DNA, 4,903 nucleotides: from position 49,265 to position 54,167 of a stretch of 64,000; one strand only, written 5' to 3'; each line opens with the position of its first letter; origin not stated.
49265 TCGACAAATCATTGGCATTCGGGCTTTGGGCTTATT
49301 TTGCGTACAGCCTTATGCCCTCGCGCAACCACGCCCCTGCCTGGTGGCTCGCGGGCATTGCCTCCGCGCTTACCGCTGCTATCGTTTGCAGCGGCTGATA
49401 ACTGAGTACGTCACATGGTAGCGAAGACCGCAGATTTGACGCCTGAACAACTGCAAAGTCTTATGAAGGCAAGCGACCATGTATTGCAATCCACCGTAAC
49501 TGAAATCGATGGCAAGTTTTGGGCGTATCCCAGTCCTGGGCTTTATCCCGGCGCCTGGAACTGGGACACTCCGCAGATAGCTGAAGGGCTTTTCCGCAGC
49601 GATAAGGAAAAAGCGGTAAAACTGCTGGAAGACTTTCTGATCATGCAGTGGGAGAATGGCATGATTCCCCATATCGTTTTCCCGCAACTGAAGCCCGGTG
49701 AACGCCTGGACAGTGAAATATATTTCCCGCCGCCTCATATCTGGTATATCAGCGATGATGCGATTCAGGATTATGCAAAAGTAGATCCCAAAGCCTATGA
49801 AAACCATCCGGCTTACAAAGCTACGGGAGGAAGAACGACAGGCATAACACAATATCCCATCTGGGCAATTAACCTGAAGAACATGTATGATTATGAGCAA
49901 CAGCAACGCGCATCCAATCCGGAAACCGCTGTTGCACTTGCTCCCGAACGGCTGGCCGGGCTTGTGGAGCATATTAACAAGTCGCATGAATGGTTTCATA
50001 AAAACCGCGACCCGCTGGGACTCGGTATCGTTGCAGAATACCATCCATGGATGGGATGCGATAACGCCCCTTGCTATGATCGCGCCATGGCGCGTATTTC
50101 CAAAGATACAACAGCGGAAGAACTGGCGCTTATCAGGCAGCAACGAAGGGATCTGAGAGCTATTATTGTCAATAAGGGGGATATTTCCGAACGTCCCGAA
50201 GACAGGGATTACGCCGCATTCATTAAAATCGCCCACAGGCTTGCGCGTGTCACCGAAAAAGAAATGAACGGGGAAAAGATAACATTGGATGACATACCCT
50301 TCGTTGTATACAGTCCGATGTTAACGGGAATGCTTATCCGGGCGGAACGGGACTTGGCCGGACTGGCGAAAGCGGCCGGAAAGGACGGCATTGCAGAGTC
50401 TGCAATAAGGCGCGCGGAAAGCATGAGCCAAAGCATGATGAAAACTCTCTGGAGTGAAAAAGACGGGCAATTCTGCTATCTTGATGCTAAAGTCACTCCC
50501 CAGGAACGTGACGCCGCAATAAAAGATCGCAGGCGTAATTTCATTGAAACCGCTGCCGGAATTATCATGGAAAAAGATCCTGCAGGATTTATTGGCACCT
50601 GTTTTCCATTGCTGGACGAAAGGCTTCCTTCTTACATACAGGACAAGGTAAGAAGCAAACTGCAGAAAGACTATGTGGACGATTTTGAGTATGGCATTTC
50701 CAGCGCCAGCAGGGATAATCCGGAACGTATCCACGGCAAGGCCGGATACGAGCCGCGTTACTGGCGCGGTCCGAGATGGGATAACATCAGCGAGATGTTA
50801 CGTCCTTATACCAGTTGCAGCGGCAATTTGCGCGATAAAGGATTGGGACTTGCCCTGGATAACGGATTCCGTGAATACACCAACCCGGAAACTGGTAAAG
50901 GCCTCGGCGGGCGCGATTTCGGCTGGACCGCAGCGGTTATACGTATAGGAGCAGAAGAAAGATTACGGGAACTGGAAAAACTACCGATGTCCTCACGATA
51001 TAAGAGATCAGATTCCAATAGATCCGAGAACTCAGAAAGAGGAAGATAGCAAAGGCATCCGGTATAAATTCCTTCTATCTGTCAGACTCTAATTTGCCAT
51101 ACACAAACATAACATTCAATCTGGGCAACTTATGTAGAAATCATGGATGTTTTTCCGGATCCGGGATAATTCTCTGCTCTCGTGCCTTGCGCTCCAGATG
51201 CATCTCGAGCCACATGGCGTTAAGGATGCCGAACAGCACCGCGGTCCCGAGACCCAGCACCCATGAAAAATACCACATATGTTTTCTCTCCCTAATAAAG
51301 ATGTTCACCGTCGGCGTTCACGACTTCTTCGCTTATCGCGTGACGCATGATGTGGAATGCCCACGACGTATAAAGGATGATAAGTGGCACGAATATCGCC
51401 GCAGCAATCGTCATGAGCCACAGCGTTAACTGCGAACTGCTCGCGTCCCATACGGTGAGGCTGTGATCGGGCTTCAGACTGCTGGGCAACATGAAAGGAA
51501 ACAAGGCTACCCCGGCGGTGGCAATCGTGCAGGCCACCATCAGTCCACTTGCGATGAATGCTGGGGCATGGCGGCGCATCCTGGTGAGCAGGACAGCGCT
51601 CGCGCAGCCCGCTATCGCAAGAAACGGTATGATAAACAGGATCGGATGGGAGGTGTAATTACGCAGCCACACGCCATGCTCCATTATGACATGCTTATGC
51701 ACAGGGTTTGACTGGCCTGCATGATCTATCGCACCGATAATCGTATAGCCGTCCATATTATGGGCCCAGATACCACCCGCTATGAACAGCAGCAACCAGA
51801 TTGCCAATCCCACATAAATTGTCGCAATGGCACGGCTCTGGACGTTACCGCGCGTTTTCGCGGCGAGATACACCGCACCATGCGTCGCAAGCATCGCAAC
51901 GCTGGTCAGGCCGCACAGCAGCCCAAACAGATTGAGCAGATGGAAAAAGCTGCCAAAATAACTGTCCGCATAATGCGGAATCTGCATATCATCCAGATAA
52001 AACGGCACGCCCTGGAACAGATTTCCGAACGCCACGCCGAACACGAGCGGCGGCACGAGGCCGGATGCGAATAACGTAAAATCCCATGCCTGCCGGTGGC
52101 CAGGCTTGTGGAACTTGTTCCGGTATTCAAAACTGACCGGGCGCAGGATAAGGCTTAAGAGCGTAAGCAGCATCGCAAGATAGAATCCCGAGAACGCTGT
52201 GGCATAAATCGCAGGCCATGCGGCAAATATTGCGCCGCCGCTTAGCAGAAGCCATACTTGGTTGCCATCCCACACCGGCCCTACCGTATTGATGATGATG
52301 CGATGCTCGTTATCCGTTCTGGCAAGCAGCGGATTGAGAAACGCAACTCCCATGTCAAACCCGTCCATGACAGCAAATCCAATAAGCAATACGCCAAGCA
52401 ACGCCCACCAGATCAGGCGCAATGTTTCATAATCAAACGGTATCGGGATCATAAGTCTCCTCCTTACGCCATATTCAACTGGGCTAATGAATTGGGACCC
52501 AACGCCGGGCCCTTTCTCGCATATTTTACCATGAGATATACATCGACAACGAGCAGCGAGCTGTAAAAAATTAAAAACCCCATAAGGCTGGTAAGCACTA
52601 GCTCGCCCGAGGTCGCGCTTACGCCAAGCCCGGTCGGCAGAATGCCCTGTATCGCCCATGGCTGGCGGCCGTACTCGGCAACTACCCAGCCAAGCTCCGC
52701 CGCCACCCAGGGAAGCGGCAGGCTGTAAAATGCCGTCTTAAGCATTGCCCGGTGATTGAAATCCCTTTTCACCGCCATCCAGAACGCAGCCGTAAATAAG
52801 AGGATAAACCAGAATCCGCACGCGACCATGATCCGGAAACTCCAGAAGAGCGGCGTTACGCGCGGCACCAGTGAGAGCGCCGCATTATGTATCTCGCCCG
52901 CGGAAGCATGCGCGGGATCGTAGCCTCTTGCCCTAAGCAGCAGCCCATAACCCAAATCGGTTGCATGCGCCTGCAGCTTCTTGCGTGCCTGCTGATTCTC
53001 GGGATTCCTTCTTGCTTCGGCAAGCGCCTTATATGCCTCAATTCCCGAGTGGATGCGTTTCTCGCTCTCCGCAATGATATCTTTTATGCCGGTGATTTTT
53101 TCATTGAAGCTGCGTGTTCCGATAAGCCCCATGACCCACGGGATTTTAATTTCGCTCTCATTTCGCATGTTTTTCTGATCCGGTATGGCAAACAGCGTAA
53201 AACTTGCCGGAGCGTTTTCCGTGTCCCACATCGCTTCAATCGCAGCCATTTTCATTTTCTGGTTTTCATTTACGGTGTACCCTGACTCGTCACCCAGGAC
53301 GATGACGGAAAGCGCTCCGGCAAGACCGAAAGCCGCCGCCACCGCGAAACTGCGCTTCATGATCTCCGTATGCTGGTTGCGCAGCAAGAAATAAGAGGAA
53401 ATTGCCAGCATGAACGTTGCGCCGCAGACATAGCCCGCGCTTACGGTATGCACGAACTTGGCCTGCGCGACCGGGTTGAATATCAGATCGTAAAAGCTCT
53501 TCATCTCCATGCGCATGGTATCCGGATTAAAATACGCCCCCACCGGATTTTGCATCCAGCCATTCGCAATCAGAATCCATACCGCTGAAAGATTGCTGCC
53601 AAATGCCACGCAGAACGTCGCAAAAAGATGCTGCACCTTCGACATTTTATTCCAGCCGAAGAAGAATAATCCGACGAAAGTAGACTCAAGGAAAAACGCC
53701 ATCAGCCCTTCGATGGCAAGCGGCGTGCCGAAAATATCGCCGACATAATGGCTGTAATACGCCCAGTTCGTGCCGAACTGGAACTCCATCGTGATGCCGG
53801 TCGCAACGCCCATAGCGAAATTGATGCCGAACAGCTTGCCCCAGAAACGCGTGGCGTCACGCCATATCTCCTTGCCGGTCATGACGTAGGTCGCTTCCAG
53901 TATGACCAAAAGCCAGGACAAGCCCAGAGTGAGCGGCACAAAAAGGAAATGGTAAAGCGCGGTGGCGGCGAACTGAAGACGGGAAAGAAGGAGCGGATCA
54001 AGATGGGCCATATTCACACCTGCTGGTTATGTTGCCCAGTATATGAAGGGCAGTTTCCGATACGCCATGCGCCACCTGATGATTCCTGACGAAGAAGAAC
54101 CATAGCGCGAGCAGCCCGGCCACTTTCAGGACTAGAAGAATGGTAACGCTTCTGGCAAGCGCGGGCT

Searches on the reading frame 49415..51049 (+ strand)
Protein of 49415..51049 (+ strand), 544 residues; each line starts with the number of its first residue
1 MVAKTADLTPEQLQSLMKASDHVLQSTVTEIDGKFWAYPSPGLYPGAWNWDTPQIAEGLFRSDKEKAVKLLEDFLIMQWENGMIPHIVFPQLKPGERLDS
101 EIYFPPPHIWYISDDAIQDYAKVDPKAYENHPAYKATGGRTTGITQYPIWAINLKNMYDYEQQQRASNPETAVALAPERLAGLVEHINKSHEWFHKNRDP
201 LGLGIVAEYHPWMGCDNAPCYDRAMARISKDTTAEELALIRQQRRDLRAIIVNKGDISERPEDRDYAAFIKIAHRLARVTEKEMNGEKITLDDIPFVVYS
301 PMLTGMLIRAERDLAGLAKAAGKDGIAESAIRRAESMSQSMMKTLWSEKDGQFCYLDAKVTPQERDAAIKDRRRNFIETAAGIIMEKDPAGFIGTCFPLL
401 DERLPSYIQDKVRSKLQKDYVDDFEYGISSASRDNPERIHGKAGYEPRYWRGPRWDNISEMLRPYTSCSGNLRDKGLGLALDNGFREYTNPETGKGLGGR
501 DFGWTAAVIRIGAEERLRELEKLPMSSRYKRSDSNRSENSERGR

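Call 15: search_protein_families(library=pfam, proteins=[window:49415-51049:+], max_evalue=0.001)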
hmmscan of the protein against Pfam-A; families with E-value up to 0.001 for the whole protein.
window:49415-51049:+ (544 aa): 2 families
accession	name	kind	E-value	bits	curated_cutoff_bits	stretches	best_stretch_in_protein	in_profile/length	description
PF22422.2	MGH1-like_GH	-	1.8e-50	172.9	27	1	44-505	1-356/356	Mannosylglycerate hydrolase MGH1-like glycoside hydrolase domain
PF03200.22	Glyco_hydro_63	-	3e-06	26.8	22.4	1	311-461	262-418/492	Glycosyl hydrolase family 63 C-terminal domain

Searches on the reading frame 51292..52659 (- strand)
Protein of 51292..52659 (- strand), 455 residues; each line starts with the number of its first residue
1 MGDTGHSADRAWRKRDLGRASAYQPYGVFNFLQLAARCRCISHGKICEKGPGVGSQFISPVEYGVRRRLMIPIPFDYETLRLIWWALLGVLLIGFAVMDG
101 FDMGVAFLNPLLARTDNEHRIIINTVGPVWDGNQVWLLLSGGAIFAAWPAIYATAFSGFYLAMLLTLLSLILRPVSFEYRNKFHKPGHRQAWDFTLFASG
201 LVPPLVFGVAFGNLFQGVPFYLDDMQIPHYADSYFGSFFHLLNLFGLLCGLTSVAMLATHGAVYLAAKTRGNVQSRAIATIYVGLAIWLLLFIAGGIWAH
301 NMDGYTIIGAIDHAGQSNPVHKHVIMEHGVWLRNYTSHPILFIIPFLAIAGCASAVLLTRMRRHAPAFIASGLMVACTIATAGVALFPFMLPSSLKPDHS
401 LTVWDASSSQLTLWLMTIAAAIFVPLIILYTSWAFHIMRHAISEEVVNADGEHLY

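Call 15: search_protein_families(library=pfam, proteins=[window:51292-52659:-], max_evalue=0.001)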
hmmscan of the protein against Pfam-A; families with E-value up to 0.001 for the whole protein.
window:51292-52659:- (455 aa): 1 family
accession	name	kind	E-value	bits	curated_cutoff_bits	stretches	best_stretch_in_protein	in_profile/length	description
PF02322.20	Cyt_bd_oxida_II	-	3.5e-100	335.7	35.6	1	80-438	1-302/302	Cytochrome bd terminal oxidase subunit II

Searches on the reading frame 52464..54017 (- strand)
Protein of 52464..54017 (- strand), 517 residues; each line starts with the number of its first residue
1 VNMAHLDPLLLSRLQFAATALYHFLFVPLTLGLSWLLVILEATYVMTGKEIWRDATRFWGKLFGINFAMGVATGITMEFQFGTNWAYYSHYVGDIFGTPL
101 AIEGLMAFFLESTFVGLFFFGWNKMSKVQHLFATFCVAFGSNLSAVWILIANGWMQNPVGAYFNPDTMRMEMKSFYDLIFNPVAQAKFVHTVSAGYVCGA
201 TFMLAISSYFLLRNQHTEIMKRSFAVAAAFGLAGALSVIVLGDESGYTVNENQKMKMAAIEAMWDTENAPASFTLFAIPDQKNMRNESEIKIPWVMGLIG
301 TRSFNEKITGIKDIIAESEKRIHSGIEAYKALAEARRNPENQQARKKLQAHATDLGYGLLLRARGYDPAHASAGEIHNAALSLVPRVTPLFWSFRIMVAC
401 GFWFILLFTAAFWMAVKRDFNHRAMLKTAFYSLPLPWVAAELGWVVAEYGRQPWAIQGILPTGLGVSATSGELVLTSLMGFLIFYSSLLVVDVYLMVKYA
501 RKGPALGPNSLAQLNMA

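Call 15: search_protein_families(library=pfam, proteins=[window:52464-54017:-], max_evalue=0.001)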
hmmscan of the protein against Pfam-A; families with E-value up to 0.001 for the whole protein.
window:52464-54017:- (517 aa): 1 family
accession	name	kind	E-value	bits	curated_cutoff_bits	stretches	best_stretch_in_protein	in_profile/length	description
PF01654.22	Cyt_bd_oxida_I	-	9.9e-173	574.9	26.2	1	11-504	1-418/418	Cytochrome bd terminal oxidase subunit I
